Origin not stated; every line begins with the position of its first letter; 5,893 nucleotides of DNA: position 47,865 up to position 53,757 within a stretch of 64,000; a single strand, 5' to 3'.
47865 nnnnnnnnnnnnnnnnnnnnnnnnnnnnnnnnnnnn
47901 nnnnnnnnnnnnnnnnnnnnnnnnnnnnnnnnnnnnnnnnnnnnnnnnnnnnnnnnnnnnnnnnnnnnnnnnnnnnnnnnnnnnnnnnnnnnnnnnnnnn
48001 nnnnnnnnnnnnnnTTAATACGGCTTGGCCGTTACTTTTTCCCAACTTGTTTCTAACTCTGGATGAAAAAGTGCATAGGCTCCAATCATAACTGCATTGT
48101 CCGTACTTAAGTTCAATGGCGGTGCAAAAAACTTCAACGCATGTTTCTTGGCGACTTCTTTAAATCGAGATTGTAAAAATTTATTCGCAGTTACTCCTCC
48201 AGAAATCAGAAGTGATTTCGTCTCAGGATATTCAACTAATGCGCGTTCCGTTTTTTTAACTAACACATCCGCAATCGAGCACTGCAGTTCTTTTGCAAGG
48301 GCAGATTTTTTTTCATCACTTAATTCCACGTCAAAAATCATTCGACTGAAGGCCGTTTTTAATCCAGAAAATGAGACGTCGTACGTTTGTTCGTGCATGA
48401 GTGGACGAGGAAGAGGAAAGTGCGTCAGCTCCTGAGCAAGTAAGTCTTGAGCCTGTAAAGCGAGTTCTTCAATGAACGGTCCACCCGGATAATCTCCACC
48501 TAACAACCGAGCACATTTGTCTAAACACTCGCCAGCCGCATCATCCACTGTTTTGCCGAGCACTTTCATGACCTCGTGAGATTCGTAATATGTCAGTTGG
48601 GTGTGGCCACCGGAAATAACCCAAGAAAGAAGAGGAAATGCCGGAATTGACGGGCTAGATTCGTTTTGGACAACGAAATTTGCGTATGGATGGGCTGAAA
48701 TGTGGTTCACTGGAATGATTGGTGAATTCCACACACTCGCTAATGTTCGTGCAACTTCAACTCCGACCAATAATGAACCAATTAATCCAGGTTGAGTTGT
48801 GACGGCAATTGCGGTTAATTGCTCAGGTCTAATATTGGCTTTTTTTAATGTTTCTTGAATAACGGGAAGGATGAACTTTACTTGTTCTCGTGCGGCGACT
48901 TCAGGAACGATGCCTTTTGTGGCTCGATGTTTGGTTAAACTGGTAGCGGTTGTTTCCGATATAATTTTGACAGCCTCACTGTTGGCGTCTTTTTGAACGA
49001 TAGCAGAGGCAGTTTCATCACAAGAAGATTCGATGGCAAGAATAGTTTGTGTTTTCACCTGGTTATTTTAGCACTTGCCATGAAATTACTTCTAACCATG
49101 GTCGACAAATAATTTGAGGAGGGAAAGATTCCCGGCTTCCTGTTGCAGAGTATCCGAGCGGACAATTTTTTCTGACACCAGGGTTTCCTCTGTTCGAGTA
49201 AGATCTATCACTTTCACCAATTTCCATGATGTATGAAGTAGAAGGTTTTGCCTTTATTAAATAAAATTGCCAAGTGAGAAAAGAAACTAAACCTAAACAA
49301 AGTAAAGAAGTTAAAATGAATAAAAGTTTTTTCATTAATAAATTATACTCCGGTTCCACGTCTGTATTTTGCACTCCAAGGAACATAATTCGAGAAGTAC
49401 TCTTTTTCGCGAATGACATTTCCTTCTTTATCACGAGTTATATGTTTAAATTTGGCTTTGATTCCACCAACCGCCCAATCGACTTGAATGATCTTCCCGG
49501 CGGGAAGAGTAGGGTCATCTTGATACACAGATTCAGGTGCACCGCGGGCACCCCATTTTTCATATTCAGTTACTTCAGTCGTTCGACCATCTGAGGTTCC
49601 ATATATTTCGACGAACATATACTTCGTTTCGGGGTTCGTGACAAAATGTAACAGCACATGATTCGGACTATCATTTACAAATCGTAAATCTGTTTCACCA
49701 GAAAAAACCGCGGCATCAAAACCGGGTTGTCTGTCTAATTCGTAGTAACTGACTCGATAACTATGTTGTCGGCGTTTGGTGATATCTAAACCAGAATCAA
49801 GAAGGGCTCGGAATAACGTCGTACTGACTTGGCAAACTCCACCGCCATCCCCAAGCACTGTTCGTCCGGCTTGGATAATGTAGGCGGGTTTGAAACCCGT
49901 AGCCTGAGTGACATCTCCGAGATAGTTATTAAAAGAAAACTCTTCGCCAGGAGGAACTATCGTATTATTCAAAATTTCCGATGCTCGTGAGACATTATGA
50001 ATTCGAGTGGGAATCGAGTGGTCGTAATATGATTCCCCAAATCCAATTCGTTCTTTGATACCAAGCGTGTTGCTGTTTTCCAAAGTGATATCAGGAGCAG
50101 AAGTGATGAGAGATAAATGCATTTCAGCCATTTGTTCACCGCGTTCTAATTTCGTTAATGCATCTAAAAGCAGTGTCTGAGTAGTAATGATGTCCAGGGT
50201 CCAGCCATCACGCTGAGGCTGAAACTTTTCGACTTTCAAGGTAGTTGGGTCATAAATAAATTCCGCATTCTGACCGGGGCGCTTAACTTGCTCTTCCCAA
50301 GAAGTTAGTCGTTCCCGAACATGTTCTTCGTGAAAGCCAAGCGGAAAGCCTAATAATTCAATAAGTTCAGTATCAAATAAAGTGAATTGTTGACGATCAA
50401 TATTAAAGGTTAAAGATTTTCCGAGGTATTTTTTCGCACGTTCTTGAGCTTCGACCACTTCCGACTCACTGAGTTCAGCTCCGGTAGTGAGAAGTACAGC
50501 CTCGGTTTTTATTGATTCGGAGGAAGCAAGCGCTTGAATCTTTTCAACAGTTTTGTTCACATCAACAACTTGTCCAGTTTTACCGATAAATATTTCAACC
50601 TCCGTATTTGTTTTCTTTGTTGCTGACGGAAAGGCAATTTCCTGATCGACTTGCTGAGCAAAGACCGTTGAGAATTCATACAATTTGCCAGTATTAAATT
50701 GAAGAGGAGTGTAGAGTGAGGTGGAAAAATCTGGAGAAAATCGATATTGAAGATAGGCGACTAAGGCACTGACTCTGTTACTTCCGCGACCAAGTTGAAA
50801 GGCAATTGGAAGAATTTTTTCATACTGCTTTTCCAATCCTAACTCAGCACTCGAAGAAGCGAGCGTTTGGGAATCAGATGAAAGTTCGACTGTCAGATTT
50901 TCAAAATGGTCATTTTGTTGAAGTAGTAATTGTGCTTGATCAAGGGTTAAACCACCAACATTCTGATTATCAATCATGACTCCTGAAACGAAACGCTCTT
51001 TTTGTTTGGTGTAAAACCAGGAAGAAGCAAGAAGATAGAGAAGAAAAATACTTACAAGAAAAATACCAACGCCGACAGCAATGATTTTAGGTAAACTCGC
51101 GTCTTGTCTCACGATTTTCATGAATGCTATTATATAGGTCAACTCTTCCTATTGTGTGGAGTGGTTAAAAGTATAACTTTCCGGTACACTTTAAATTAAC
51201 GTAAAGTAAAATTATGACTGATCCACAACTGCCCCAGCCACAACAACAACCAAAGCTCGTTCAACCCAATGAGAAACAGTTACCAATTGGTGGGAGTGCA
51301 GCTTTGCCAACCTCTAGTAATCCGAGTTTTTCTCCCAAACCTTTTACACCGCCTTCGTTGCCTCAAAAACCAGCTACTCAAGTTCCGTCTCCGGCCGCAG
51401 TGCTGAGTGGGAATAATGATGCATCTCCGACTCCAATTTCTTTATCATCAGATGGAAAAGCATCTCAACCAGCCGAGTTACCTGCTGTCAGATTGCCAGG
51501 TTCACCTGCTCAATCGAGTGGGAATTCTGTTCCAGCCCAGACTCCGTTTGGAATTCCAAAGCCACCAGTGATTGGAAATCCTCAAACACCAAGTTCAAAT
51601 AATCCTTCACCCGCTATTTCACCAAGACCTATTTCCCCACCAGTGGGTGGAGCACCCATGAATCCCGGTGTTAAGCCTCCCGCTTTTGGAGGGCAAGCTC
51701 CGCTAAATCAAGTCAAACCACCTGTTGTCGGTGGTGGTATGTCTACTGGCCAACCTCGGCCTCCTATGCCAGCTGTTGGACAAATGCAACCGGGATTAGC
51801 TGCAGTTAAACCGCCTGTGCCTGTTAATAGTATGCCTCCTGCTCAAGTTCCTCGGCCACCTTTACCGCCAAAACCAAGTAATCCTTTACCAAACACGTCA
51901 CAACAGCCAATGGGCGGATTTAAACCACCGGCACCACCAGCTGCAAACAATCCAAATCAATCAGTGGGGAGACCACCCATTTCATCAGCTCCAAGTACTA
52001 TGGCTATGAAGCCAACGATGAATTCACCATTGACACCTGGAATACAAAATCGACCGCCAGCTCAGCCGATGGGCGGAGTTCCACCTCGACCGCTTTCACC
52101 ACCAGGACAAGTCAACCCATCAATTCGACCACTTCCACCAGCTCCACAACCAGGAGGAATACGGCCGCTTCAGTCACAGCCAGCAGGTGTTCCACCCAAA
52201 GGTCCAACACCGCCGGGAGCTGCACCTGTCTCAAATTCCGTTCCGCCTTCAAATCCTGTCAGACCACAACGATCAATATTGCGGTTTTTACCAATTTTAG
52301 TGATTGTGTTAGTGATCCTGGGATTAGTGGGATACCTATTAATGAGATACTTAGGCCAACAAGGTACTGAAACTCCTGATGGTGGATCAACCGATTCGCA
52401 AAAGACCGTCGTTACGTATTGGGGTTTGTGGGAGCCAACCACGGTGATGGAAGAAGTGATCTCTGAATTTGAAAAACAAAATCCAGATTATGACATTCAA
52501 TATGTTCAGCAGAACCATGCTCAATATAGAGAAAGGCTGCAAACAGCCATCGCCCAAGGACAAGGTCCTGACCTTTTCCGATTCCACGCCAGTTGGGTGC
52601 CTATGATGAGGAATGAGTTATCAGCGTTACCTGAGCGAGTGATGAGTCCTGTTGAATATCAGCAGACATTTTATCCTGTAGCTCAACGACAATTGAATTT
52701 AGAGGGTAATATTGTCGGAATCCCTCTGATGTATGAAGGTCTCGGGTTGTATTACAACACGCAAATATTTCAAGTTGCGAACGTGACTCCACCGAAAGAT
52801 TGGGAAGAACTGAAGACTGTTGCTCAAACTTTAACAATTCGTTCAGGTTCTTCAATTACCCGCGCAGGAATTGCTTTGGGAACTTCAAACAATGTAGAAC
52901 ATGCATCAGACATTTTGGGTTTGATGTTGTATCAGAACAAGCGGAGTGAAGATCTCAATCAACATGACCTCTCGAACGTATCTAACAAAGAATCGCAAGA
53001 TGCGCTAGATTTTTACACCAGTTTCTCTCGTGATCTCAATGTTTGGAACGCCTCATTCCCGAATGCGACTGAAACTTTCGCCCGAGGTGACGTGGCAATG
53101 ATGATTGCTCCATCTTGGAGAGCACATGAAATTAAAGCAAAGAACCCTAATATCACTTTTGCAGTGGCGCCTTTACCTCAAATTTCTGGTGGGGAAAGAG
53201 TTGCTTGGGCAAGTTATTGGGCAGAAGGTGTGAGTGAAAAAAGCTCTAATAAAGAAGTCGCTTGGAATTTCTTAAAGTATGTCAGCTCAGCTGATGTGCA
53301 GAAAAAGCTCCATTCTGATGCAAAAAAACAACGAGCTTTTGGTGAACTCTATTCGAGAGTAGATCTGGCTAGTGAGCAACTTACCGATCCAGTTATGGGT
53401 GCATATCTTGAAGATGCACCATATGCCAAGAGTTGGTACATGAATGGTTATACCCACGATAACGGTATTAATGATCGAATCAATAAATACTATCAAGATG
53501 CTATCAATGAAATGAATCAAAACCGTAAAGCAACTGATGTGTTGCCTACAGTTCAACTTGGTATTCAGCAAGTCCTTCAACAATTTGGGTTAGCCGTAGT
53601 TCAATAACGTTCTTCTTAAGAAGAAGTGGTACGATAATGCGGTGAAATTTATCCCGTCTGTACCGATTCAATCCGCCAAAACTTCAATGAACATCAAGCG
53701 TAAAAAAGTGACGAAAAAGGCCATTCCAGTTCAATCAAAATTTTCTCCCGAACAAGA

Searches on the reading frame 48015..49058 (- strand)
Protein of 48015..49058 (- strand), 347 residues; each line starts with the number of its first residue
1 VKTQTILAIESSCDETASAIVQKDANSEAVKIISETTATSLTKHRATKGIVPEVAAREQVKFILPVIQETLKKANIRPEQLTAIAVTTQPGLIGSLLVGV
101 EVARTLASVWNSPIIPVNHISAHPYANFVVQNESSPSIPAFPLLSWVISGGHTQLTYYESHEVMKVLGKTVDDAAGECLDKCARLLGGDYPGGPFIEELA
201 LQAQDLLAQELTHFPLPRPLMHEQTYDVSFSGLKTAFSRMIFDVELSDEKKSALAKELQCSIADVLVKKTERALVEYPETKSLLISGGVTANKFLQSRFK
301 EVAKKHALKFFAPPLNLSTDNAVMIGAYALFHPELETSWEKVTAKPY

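Call 60: search_protein_families(library=pfam, proteins=[window:48015-49058:-], max_evalue=0.00001)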
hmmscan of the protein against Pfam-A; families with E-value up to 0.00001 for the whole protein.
window:48015-49058:- (347 aa): 1 family
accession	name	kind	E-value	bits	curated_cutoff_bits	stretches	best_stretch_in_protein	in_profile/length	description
PF00814.31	TsaD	-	1.8e-78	264.3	24.8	1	31-326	1-263/264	tRNA N6-adenosine threonylcarbamoyltransferase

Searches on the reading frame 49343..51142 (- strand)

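Call 60: search_protein_families(library=pfam, proteins=[window:49343-51142:-], max_evalue=0.00001)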
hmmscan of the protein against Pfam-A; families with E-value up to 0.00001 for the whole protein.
window:49343-51142:- (599 aa): 2 families
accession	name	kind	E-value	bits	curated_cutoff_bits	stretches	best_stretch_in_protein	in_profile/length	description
PF04294.18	VanW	-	5.6e-40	136.3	27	1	380-505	2-123/130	VanW like protein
PF12229.13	PG_binding_4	-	2.7e-08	34.4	22.1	0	266-332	48-111/117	Putative peptidoglycan binding domain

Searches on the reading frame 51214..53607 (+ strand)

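Call 85: search_protein_families(library=pfam, proteins=[window:51214-53607:+], max_evalue=1e-8)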
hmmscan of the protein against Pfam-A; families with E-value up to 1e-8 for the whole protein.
window:51214-53607:+ (797 aa): 2 families
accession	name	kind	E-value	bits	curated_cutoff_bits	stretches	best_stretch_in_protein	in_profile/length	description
PF01547.30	SBP_bac_1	-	7.4e-34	118.6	26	1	412-697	10-307/307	Bacterial extracellular solute-binding protein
PF13416.11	SBP_bac_8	-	2.3e-33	116.6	27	1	415-702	2-255/279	Bacterial extracellular solute-binding protein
